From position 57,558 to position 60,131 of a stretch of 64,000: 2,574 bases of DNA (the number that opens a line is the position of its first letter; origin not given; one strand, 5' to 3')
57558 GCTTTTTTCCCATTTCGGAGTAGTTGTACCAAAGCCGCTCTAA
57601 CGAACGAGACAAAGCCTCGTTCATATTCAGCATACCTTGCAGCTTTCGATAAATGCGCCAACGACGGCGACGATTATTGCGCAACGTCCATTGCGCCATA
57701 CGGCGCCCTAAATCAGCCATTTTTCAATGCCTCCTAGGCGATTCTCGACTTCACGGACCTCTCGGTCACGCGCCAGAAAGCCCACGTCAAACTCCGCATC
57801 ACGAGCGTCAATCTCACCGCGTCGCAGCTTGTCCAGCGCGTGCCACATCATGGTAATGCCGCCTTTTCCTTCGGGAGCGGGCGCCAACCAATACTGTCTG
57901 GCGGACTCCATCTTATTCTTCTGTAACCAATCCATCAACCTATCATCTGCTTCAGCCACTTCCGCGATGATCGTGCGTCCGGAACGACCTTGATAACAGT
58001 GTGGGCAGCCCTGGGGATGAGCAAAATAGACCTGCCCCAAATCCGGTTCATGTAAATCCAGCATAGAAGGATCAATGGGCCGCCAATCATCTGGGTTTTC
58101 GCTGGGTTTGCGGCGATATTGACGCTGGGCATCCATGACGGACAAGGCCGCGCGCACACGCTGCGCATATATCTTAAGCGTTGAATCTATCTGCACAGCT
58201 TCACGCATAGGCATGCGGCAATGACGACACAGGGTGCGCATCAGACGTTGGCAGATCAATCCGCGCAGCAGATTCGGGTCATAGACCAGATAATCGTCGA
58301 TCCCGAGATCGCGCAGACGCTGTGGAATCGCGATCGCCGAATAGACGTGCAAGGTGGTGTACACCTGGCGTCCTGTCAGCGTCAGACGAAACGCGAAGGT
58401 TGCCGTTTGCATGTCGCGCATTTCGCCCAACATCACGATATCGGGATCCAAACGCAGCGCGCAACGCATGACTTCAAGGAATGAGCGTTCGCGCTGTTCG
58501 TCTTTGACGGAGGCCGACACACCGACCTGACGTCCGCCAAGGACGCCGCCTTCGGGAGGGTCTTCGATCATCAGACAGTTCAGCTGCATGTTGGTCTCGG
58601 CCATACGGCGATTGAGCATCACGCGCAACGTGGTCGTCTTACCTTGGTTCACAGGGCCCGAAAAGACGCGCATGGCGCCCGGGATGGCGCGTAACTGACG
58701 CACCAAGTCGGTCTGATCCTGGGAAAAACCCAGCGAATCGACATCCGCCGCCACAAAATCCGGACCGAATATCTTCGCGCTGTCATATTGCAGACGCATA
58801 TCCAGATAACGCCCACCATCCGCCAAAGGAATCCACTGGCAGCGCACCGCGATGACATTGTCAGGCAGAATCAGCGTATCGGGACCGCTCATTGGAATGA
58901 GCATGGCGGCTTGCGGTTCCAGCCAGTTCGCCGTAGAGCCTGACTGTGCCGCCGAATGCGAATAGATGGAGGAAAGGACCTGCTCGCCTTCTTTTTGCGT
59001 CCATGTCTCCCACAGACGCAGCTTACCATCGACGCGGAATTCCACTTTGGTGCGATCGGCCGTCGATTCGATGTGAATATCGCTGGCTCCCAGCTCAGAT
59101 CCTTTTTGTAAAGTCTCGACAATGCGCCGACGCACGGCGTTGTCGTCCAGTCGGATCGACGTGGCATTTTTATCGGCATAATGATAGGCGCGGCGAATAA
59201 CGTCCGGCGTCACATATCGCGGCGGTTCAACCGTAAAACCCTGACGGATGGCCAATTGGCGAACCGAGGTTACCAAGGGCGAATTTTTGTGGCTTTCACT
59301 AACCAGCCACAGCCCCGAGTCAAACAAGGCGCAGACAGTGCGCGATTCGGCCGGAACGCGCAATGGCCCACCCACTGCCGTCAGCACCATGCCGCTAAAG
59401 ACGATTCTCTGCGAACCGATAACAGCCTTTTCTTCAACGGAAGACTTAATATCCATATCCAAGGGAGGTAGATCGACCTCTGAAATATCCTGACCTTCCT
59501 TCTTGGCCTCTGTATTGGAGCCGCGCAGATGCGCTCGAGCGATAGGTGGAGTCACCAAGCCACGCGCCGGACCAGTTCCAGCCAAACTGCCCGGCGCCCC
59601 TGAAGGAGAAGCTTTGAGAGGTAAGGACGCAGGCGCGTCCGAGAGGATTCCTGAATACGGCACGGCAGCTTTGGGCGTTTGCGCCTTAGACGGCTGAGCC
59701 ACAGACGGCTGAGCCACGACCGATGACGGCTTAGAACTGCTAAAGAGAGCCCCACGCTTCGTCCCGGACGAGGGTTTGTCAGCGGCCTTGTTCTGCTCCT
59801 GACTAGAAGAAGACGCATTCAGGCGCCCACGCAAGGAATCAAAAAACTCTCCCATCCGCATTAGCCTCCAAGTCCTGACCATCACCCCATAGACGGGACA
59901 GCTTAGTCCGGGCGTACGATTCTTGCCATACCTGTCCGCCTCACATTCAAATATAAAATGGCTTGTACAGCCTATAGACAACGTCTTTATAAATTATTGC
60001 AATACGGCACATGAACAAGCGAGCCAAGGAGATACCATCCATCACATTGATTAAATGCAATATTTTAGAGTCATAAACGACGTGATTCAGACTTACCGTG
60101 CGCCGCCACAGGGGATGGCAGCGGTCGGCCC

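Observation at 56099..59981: GspE-like ATPase, GspF-like platform and a stand-alone NuoI ferredoxin fused onto the head of the flgF-flgG-flgA-flgH cluster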

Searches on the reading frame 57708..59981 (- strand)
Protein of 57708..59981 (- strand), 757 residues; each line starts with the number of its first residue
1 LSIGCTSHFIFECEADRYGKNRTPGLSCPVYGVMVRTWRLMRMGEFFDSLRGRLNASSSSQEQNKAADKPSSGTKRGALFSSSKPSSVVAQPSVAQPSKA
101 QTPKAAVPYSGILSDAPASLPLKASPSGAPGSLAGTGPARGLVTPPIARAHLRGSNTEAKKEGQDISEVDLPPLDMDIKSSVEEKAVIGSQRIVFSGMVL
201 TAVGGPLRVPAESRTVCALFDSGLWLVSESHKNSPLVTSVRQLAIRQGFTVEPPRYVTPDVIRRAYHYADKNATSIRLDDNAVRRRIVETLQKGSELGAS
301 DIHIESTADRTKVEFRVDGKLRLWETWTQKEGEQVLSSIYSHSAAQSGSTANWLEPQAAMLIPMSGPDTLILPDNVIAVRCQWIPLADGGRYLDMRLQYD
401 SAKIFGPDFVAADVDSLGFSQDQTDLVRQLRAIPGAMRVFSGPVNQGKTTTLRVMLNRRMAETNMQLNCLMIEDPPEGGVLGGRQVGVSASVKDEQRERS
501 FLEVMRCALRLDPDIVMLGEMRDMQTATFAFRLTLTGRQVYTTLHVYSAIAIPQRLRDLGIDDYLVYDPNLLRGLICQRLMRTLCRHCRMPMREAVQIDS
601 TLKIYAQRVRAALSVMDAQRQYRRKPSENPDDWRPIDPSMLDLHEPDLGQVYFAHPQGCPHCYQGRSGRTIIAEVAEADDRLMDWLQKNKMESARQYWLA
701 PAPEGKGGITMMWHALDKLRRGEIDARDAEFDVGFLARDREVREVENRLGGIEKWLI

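Call 4: search_protein_families(library=pfam, proteins=[window:57708-59981:-], max_evalue=0.01)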
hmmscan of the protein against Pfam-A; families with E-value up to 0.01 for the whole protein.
window:57708-59981:- (757 aa): 1 family
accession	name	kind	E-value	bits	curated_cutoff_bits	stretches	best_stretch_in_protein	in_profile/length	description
PF00437.27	T2SSE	-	2e-52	178.5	24.9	1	279-694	4-338/370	Type II/IV secretion system protein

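Call 5: search_protein_families(library=ncbifam, proteins=[window:57708-59981:-], max_evalue=0.01)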
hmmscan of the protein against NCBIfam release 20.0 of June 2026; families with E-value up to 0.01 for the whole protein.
window:57708-59981:- (757 aa): 13 families
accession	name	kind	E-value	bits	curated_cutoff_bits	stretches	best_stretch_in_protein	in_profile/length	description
TIGR02533.1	type_II_gspE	equivalog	4.6e-50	170.7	630.25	1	268-597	94-395/486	type II secretion system ATPase GspE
NF007755.0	PRK10436.1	equivalog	2.1e-44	152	617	1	273-603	75-377/465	type II secretion system protein GspE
TIGR02538.1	type_IV_pilB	equivalog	1.4e-42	146.1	675.65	3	410-593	291-464/564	type IV-A pilus assembly ATPase PilB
NF053534.1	T4PilAsmATPsTfpB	equivalog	4.4e-40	137.6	850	1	287-595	205-486/584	type IV pilus assembly ATPase TfpB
NF041000.1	ATPase_ComGA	equivalog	6.6e-32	110.6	300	1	290-582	3-266/267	competence type IV pilus ATPase ComGA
TIGR01420.1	pilT_fam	subfamily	1.1e-20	74.2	319.1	1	426-559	113-242/343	PilT/PilU family type 4a pilus ATPase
TIGR02525.1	plasmid_TraJ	equivalog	3.4e-10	39.4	368.3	1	425-603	140-319/372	plasmid transfer ATPase TraJ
TIGR02524.1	dot_icm_DotB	equivalog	1.9e-08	33.9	463.3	1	442-549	141-249/358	Dot/Icm type IV secretion system ATPase DotB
NF058587.1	archaellum_moto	equivalog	7.3e-07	28.3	550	1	441-558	281-395/527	archaellum flagellar ATPase motor FlaI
TIGR03819.1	heli_sec_ATPase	hypoth_equivalog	1.2e-05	24.7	373.15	1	420-561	164-302/340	TadA family conjugal transfer-associated ATPase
TIGR02788.1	VirB11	equivalog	4.3e-05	22.7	249.95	1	439-554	148-260/308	P-type DNA transfer ATPase VirB11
TIGR02782.1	TrbB_P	equivalog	0.00032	20.1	304.55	1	420-551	122-247/303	P-type conjugative transfer ATPase TrbB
NF053672.1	bindosome_BasE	exception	0.00036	19.4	1000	1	440-556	275-388/512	bindosome assembly system ATPase subunit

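Call 8: find_homologous_proteins(query=window:57708-59861:-)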
Query window:57708-59861:- (717 aa): 606 proteins with E <= 0.001 among 8000 candidates; the best 120 are listed.
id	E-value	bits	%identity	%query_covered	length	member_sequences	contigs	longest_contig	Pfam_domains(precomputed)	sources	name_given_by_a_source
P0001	0.0e+0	1522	100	93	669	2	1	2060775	PF00437.27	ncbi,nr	ncbi:MAG: Flp pilus assembly complex ATPase component TadA [Alphaproteobacteria bacterium]|nr:MAG: F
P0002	1.3e-258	878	60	94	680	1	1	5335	PF00437.27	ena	-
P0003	9.9e-256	869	66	79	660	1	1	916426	PF00437.27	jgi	jgi:general secretion pathway protein E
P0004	9.7e-255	865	62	84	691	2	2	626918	PF00437.27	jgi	jgi:type II secretory ATPase GspE/PulE/Tfp pilus assembly ATPase PilB-like protein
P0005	6.7e-253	859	63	84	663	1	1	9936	PF00437.27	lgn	-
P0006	2.8e-252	857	66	80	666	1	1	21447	PF00437.27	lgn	-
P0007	7.1e-252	856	64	81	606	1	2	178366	PF00437.27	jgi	jgi:type II secretory ATPase GspE/PulE/Tfp pilus assembly ATPase PilB-like protein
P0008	1.9e-250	851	58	99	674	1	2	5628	PF00437.27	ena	-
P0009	4.7e-250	850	65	79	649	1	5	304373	PF00437.27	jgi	-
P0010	8.7e-250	849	64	80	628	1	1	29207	PF00437.27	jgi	jgi:general secretion pathway protein E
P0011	4.4e-249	847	66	78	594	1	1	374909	PF00437.27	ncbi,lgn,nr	ncbi:MAG: hypothetical protein GC131_07055 [Alphaproteobacteria bacterium]|nr:hypothetical protein [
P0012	1.2e-248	845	65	80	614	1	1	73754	PF00437.27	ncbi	-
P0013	1.6e-248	845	60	90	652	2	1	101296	PF00437.27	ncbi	-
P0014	3.3e-248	844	65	79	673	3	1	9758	PF00437.27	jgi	-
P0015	3.5e-248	844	64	81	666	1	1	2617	PF00437.27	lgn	-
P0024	2.4e-246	838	56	99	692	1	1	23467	PF00437.27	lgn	-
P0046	8.0e-244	829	58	90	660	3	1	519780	PF00437.27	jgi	jgi:type II secretory ATPase GspE/PulE/Tfp pilus assembly ATPase PilB-like protein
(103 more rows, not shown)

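Call 9: find_encoding_contigs(protein=P0003, flank=10000, max_places=2)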
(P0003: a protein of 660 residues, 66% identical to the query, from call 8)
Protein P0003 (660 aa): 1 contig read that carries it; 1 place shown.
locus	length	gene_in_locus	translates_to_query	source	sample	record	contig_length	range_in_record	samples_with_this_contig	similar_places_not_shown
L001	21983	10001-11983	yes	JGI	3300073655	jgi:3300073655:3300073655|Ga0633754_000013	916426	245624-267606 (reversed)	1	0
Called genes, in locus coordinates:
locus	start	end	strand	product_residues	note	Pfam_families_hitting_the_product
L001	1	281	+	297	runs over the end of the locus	-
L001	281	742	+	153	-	-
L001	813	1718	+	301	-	-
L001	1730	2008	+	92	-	-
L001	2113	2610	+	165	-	PF16816:DotD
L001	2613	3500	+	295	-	PF16932:T4SS_TraI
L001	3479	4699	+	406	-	PF00437:T2SSE, PF13555:AAA_29 (weak)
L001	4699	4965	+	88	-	PF28014:IcmT_2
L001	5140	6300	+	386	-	PF10671:TcpQ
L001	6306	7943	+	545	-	PF00263:Secretin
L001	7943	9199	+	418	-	PF06864:PAP_PilO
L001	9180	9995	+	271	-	-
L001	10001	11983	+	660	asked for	PF00437:T2SSE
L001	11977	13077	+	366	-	PF00482:T2SSF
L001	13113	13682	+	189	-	PF05307:Bundlin, PF08805:PilS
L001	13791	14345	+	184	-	-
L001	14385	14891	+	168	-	-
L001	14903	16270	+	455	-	PF13884:Peptidase_S74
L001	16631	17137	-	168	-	-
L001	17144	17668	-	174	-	-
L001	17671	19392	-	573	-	PF05227:CHASE3, PF00672:HAMP, PF00015:MCPsignal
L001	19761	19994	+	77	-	-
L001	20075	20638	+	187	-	-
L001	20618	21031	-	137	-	PF01878:EVE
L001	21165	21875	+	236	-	PF13386:DsbD_2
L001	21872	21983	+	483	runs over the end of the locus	PF00115:COX1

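Call 10: find_encoding_contigs(protein=P0046, flank=10000, max_places=2)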
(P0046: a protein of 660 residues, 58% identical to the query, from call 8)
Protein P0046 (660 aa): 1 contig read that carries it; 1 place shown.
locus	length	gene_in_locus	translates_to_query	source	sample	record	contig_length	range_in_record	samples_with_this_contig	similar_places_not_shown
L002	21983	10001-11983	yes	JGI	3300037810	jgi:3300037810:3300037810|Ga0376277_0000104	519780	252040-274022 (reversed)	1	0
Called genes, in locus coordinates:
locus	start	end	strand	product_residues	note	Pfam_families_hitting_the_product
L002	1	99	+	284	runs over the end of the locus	-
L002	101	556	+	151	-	-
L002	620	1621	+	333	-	PF13098:Thioredoxin_2 (faint)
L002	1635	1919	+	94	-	-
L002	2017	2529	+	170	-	PF16816:DotD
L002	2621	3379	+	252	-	PF16932:T4SS_TraI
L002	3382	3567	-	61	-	-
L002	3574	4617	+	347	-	PF00437:T2SSE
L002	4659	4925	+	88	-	PF28014:IcmT_2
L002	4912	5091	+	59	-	-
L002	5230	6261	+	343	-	PF10671:TcpQ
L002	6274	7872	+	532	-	PF07655:Secretin_N_2 (weak), PF00263:Secretin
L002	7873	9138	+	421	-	PF06864:PAP_PilO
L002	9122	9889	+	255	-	-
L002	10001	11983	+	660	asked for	PF00437:T2SSE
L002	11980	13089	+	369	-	PF00482:T2SSF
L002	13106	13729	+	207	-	-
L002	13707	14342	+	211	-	PF07963:N_methyl (weak)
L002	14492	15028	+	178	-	PF13801:Metal_resist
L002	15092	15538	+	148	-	-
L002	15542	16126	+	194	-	PF01812:5-FTHF_cyc-lig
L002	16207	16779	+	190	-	PF01451:LMWPc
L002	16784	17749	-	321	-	PF00482:T2SSF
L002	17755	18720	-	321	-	PF00482:T2SSF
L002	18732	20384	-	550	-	PF00437:T2SSE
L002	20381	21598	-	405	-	PF06564:CBP_BcsQ (faint), PF13614:AAA_31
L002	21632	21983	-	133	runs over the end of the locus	PF09476:Pilus_CpaD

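Call 11: find_encoding_contigs(protein=P0011, flank=10000, max_places=2)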
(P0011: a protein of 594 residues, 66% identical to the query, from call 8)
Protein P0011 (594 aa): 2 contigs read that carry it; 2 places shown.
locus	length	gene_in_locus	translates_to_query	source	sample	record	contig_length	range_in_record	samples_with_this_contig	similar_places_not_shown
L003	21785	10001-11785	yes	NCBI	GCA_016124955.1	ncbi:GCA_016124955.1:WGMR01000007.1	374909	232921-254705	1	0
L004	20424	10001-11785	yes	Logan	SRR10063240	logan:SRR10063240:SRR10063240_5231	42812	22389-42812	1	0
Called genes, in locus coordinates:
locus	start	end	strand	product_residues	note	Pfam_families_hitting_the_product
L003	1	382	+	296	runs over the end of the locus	-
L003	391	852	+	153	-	-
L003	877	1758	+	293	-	PF13098:Thioredoxin_2 (weak)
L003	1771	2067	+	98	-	-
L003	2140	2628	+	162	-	PF16816:DotD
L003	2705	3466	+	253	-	PF16932:T4SS_TraI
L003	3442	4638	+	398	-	PF00437:T2SSE, PF13555:AAA_29 (weak)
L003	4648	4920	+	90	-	PF28014:IcmT_2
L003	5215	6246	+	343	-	PF10671:TcpQ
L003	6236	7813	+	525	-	PF07655:Secretin_N_2 (weak), PF00263:Secretin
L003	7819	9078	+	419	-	PF06864:PAP_PilO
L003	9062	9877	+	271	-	-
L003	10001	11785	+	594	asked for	PF00437:T2SSE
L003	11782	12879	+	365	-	PF00482:T2SSF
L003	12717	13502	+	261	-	PF08805:PilS (weak)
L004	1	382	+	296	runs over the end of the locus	-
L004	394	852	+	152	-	-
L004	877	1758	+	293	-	PF13098:Thioredoxin_2 (weak)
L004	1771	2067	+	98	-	-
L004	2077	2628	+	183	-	PF16816:DotD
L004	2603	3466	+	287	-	PF16932:T4SS_TraI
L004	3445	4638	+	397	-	PF00437:T2SSE, PF13555:AAA_29 (weak)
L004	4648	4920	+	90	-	PF28014:IcmT_2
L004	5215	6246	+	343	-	PF10671:TcpQ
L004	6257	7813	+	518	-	PF07655:Secretin_N_2 (weak), PF00263:Secretin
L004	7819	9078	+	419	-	PF06864:PAP_PilO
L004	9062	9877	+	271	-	-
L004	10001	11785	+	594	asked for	PF00437:T2SSE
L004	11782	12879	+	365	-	PF00482:T2SSF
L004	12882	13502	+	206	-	PF08805:PilS (weak)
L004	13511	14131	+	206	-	PF07963:N_methyl (weak), PF08805:PilS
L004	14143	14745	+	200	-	PF07963:N_methyl (weak), PF05307:Bundlin (weak)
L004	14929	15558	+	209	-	PF05307:Bundlin, PF08805:PilS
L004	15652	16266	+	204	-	-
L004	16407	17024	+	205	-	-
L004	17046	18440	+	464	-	PF07963:N_methyl (weak), PF13884:Peptidase_S74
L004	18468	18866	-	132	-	-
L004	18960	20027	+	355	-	PF00849:PseudoU_synth_2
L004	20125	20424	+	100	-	?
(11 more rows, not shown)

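Call 15: find_related_loci(query=A1, collection=genome_contigs, flank=10000)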
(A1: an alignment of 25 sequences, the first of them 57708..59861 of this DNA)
Query A1 (717 aa) in genome_contigs; peptide patterns used: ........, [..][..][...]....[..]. (x = any residue, [..] = any of these).
104 stretches matched a pattern; 73 encode a relative of the query (tblastn E <= 1e-3); 72 distinct loci.
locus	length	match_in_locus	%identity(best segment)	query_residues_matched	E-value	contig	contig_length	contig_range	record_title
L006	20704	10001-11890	60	84-712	0e+0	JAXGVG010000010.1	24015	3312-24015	MAG: Alphaproteobacteria bacterium isolate AnMBR.bin438 bin438_10, whole genome shotgun sequence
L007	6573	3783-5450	63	143-710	0e+0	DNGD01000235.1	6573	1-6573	MAG TPA_asm: Rhodospirillaceae bacterium isolate UBA8914 contig_166282, whole genome shotgun sequence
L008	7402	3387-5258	59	78-712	0e+0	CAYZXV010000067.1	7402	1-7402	MAG TPA_asm: uncultured Rhodospirillaceae bacterium isolate binchicken_co245_130 genome assembly, contig: NODE_12817_len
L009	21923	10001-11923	58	62-712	0e+0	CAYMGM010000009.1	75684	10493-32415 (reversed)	MAG TPA_asm: uncultured Rhodospirillaceae bacterium isolate SRP216815_co1_251 genome assembly, contig: NODE_382_length_7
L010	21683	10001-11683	64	143-712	0e+0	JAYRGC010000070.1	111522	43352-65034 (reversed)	MAG: Alphaproteobacteria bacterium isolate SH_SHASGE3bin.4 k141_1793201, whole genome shotgun sequence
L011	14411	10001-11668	64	143-710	0e+0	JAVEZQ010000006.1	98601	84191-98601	MAG: Alphaproteobacteria bacterium isolate BF4_69 NODE_567_length_98601_cov_17.544276_Biofilm4, whole genome shotgun seq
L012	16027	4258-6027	61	114-712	0e+0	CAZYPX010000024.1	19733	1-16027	MAG TPA_asm: uncultured Rhodospirillaceae bacterium isolate binchicken_co168_333 genome assembly, contig: NODE_4922_leng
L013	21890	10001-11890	57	67-710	0e+0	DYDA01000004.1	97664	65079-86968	MAG TPA_asm: Micavibrio sp. isolate IMS_BF NODE_14_length_97678_cov_11.0752, whole genome shotgun sequence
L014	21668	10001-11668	63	143-710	0e+0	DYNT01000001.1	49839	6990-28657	MAG TPA_asm: Micavibrio aeruginosavorus isolate SulCav_GS09_5_53_9b SulCav_GS09_5_806_length_49839_cov_5_993974, whole g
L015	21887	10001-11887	59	76-712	0e+0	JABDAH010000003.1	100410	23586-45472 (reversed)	MAG: Alphaproteobacteria bacterium isolate BWOrgHeat_Nextera32_MAG2 3300020642.a:Ga0206916_1004, whole genome shotgun se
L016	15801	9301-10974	63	143-712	0e+0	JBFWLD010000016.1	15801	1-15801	MAG: Bdellovibrionales bacterium isolate CA_2019_NHSR_58 NODE_8015_length_15801_cov_2.876802_NHSR, whole genome shotgun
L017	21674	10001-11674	63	143-712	0e+0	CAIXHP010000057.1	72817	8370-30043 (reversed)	MAG: uncultured proteobacterium isolate I2_bin-116 genome assembly, contig: bin-116:57/70, whole genome shotgun sequence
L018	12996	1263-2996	62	132-717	0e+0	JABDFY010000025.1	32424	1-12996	MAG: Alphaproteobacteria bacterium isolate BWOrgControl_Nextera19_MAG3 3300020995.a:Ga0206811_1056, whole genome shotgun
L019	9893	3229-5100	60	83-712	0e+0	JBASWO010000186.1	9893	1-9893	MAG: Alphaproteobacteria bacterium isolate MFD03231_ilm_asm_bin56 k127_157151, whole genome shotgun sequence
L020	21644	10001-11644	64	151-710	0e+0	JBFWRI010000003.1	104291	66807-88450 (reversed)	MAG: Bdellovibrionales bacterium isolate CA_2019_TPBF_202 NODE_1745_length_104291_cov_5.123632_TPBF, whole genome shotgu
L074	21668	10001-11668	62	143-710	0e+0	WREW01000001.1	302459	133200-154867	MAG: Alphaproteobacteria bacterium isolate Lab288P4bin16 Ga0123354_10000004, whole genome shotgun sequence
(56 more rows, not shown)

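Call 29: search_dna_similar(query=window:57708-59861:-, collection=plasmids, mode=protein, max_rows=25, rows=spread)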
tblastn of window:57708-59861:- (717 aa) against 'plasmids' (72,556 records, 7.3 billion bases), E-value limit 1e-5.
Records with a match: 4133; places in all: 4480; records where one place covers at least 80% of the query: 6.
Best place of each record, by identity: <60% 4133.
By first word of the organism name: Escherichia 2209; Salmonella 521; Pseudomonas 211; Shigella 142; Vibrio 128; Ralstonia 122; Serratia 98; Burkholderia 85; Klebsiella 78; Enterobacter 49; and 147 more.
By predicted mobility (MOB-suite, as given by PLSDB): conjugative 2661; non-mobilizable 936; mobilizable 536.
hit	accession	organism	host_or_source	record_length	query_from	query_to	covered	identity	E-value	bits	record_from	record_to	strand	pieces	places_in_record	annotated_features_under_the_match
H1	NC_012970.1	Methylovorus glucosotrophus SIP3-4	-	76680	159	697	75%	34.2%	1e-71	261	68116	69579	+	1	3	ATPase, T2SS/T4P/T4SS family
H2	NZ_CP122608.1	Escherichia coli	Sus scrofa,feces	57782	218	691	66%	30.0%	2e-44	180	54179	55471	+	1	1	ATPase, T2SS/T4P/T4SS family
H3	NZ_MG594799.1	Escherichia coli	urine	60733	216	691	66%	29.7%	5e-44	179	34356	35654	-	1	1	ATPase, T2SS/T4P/T4SS family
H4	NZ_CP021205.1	Escherichia coli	Homo sapiens,blood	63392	216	691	66%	29.7%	5e-44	179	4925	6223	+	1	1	ATPase, T2SS/T4P/T4SS family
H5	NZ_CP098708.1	Yersinia ruckeri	Salmo salar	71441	187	685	70%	27.6%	3e-30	135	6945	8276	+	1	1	ATPase, T2SS/T4P/T4SS family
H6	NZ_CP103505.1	Klebsiella pneumoniae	Homo sapiens,blood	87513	245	690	62%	30.5%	2e-39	164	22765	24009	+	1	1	ATPase, T2SS/T4P/T4SS family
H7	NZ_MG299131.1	Shigella sonnei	water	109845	211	691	67%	28.1%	2e-42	174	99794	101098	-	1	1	ATPase, T2SS/T4P/T4SS family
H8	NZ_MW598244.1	Escherichia coli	-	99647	245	690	62%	30.3%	5e-38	160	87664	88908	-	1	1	ATPase, T2SS/T4P/T4SS family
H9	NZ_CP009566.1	Salmonella enterica subsp. enterica serovar Newport str. ...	Canis lupus familiaris,dog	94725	245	690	62%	30.3%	5e-38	160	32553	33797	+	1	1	ATPase, T2SS/T4P/T4SS family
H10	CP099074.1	Escherichia coli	culture,Pooled sediment sample ...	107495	245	690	62%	30.3%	5e-38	160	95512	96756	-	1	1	tadA: Flp pilus assembly complex ATPase component TadA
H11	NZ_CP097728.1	Escherichia coli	Chicken heart (Gallus gallus)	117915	245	690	62%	30.3%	5e-38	160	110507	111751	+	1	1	ATPase, T2SS/T4P/T4SS family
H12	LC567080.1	Escherichia coli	Homo sapiens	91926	245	690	62%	30.2%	1e-38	162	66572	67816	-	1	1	pilQ: PilQ type IV pilus ATPase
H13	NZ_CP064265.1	Salmonella enterica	Human gut,cell culture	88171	245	690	62%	30.2%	1e-38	162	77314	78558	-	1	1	ATPase, T2SS/T4P/T4SS family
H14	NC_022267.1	Salmonella enterica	-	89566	245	690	62%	30.2%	2e-38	162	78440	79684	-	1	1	ATPase, T2SS/T4P/T4SS family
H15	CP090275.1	Escherichia coli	Homo sapiens,anal swab specimens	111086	241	691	63%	29.5%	5e-43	176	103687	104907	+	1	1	tadA: Flp pilus assembly complex ATPase component TadA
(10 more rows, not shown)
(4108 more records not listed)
